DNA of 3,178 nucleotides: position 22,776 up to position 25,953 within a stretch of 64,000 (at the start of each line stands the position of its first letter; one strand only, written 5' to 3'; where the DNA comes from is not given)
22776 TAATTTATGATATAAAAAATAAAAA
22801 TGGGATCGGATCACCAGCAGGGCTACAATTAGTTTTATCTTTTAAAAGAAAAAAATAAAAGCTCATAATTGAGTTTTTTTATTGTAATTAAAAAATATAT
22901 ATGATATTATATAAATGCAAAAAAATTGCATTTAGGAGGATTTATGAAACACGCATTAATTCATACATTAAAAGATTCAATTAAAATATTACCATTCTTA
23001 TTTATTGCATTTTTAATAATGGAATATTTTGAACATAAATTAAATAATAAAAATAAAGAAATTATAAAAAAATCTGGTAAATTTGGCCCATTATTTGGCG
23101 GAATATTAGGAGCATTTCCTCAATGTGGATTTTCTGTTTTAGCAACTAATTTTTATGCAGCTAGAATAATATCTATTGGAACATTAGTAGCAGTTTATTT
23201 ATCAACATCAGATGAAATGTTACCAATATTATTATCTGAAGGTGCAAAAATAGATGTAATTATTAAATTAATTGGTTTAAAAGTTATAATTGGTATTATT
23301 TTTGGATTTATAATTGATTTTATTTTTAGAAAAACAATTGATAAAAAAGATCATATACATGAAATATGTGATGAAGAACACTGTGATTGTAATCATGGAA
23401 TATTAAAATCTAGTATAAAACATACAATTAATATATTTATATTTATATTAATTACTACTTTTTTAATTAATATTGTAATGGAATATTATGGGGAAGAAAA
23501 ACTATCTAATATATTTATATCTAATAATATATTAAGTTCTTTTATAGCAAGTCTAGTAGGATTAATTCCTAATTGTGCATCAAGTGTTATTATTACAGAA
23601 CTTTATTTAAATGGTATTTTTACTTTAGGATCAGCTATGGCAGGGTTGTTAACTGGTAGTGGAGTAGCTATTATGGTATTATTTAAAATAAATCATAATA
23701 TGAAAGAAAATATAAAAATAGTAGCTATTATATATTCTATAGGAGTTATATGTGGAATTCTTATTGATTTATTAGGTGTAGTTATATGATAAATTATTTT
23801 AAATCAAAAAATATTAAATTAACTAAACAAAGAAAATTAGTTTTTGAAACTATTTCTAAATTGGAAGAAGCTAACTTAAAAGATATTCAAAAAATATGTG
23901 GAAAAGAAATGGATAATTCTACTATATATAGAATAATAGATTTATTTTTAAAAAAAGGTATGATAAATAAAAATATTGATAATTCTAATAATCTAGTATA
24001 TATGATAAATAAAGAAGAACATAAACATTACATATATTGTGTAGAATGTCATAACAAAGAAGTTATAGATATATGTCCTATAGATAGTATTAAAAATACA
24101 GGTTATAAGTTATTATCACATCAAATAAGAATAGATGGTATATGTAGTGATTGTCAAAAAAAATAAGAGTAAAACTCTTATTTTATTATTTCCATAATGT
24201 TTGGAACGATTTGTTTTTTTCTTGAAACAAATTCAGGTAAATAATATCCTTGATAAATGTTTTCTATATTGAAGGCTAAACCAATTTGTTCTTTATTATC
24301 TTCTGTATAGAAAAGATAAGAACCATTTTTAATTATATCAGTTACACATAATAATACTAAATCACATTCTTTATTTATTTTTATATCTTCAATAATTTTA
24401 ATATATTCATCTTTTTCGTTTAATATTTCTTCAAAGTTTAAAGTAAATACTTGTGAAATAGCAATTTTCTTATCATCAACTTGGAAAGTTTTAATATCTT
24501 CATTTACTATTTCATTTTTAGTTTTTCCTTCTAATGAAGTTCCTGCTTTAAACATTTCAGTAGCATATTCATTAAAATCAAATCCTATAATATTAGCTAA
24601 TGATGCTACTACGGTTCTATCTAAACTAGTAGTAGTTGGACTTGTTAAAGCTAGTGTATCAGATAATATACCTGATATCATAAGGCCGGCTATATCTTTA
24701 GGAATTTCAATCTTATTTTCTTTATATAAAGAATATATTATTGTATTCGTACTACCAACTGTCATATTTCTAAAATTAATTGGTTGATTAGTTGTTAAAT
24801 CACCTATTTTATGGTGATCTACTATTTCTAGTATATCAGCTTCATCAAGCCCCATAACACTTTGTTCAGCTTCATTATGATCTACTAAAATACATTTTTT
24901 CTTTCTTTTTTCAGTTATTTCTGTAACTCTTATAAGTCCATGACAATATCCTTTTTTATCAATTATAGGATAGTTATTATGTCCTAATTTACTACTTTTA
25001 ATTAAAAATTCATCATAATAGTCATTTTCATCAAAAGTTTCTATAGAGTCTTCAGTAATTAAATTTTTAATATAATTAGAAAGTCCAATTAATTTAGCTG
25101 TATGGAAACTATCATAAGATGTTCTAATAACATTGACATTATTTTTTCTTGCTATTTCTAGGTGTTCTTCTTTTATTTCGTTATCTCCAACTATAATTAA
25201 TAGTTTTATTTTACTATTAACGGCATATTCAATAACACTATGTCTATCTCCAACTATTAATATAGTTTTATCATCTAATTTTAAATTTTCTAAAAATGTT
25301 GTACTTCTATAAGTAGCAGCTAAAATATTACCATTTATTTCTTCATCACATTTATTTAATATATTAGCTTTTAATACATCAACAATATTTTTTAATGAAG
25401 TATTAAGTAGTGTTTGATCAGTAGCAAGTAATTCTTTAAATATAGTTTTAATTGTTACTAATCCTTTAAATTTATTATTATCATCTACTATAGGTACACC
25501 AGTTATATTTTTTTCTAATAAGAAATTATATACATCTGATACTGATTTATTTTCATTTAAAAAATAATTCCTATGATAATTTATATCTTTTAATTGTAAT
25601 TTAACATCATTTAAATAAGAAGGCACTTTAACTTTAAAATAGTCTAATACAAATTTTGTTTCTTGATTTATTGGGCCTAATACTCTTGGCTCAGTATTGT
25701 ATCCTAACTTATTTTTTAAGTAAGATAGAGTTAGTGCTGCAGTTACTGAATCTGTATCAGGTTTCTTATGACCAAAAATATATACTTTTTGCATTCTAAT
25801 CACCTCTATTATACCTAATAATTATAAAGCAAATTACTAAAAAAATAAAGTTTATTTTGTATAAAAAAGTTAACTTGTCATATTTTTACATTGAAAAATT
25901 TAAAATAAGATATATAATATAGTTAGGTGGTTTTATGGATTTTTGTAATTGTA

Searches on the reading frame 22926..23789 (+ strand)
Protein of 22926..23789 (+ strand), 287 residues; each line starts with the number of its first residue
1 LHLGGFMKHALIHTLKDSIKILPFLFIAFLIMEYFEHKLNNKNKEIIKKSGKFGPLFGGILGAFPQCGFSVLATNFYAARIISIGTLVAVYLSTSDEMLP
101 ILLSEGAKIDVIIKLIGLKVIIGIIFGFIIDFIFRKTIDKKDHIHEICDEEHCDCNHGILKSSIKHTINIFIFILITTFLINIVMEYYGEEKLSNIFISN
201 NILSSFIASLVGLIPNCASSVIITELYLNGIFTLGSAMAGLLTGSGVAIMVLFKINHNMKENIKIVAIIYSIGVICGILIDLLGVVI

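Call 43: search_protein_families(library=pfam, proteins=[window:22926-23789:+], max_evalue=0.00001)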
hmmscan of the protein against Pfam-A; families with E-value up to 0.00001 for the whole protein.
window:22926-23789:+ (287 aa): 1 family
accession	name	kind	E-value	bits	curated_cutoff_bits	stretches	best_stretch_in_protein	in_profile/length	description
PF11449.14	ArsP_2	-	5.4e-26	92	32.5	2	10-185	5-181/359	Putative, 10TM heavy-metal exporter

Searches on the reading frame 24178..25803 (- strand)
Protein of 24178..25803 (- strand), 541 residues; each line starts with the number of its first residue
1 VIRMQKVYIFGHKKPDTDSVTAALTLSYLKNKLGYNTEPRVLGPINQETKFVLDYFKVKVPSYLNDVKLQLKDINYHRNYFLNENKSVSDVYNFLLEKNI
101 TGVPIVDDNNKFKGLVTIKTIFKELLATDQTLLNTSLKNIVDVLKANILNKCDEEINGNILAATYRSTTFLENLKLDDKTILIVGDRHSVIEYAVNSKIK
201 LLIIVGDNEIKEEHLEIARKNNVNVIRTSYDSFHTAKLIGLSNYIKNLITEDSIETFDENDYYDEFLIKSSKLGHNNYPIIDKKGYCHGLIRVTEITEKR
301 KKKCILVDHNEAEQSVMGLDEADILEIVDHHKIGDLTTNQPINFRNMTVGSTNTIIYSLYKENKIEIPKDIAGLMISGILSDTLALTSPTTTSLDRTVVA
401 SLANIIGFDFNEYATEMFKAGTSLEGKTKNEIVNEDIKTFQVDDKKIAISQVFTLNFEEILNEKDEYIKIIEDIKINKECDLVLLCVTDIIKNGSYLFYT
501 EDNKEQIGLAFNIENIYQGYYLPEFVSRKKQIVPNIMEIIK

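Call 43: search_protein_families(library=pfam, proteins=[window:24178-25803:-], max_evalue=0.00001)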
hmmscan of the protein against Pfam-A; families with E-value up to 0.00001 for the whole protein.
window:24178-25803:- (541 aa): 4 families
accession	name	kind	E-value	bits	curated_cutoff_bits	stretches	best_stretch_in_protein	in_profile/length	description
PF02833.19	DHHA2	-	1.6e-28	100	27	1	416-538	2-125/126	DHHA2 domain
PF01368.27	DHH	-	3.4e-25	89.2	28.1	2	265-379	40-125/125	DHH family, N-terminal domain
PF07085.17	DRTGG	-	3.3e-18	65.9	25.2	1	139-239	1-102/105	DRTGG domain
PF00571.33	CBS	-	4.9e-11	43.2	24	1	77-126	6-56/57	CBS domain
